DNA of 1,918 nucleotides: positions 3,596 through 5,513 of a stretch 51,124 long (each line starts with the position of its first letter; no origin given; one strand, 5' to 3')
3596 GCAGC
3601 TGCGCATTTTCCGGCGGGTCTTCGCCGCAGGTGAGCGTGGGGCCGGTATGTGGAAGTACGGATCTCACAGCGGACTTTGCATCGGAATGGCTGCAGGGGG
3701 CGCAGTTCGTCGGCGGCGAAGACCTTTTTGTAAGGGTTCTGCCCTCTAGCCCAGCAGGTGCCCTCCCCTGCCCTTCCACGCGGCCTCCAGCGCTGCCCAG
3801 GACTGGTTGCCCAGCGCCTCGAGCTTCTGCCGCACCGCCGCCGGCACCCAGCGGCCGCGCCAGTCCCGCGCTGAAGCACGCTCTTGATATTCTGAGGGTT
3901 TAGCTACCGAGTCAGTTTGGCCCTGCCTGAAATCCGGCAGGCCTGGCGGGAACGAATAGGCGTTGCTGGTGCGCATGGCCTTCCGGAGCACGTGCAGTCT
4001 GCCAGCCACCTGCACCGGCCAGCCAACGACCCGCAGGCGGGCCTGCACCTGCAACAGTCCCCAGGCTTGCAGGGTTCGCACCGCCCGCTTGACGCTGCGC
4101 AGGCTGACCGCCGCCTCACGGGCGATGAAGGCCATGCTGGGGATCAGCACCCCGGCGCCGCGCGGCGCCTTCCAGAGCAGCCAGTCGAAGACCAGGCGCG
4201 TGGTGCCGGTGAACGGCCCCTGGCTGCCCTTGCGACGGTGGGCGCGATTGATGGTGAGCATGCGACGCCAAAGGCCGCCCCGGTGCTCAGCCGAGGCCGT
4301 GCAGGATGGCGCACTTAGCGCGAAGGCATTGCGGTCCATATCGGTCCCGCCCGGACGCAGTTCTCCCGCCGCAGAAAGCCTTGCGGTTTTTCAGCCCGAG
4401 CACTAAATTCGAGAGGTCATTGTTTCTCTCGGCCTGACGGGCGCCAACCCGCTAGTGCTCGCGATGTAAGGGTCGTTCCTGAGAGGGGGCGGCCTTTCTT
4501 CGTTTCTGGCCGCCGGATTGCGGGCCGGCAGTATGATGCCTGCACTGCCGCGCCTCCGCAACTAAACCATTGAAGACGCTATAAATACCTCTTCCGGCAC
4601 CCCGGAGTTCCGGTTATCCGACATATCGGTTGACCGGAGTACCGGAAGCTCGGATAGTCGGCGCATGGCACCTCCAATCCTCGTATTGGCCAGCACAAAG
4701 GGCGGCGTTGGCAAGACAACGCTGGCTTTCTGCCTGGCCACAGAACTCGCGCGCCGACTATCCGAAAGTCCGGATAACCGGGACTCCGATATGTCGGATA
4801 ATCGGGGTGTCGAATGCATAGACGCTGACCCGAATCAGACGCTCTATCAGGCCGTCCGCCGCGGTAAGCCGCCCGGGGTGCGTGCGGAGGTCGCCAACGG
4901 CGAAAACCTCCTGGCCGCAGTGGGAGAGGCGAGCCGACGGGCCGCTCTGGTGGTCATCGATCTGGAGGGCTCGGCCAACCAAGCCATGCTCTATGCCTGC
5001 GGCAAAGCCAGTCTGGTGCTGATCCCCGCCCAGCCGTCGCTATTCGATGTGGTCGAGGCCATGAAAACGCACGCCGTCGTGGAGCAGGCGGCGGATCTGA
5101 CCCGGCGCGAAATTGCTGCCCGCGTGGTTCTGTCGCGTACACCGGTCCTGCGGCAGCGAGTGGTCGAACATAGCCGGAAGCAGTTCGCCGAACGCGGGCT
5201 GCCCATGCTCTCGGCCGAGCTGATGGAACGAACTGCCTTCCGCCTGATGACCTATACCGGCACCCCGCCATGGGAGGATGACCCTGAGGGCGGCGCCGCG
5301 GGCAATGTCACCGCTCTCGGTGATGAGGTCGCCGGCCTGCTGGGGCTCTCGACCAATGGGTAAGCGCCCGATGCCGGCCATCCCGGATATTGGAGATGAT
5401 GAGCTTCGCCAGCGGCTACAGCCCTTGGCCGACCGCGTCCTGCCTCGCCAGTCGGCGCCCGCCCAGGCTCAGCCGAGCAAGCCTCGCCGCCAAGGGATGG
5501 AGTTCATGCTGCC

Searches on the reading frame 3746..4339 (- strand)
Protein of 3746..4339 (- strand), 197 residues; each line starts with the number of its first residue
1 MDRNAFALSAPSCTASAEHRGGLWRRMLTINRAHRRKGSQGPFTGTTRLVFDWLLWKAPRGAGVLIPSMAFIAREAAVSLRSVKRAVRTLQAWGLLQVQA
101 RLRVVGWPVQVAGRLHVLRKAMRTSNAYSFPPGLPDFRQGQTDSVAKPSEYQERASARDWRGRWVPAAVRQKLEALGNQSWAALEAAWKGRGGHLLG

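Call 3: search_protein_families(library=pfam, proteins=[window:3746-4339:-], max_evalue=0.1)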
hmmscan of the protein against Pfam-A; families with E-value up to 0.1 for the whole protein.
window:3746-4339:- (197 aa): 4 families
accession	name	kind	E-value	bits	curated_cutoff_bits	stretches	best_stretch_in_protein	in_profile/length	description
PF00392.27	GntR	-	0.00016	21.7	27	1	62-101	20-59/64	Bacterial regulatory proteins, gntR family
PF13730.12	HTH_36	-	0.0032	17.7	25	1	45-96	5-55/55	Helix-turn-helix domain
PF08279.18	HTH_11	-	0.013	15.8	25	1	70-101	19-49/55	HTH domain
PF13545.12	HTH_Crp_2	-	0.036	14.5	27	1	52-104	5-61/70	Crp-like helix-turn-helix domain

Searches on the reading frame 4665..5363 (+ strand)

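Call 3: search_protein_families(library=pfam, proteins=[window:4665-5363:+], max_evalue=0.1)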
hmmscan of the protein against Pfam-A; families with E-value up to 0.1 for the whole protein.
window:4665-5363:+ (232 aa): 7 families
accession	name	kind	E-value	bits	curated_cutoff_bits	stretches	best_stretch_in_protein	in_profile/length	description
PF07015.17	VirC1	-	1e-06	28.7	24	1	6-197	4-187/231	VirC1 protein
PF01656.29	CbiA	-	8.2e-06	26.2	25.4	1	7-31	2-26/125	CobQ/CobB/MinD/ParA nucleotide binding domain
PF09140.17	MipZ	-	2.2e-05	24.4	20.7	1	5-129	2-136/262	ATPase MipZ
PF13614.12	AAA_31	-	8.4e-05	23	27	1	5-31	3-29/177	AAA domain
PF10609.15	ParA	-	0.00021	21.2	27.1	1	5-31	5-31/246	NUBPL iron-transfer P-loop NTPase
PF02374.21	ArsA_ATPase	-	0.0092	15.7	24.3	1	7-30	4-27/305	Anion-transporting ATPase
PF13412.12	HTH_24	-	0.061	13.3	21.9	0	139-163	12-36/48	Winged helix-turn-helix DNA-binding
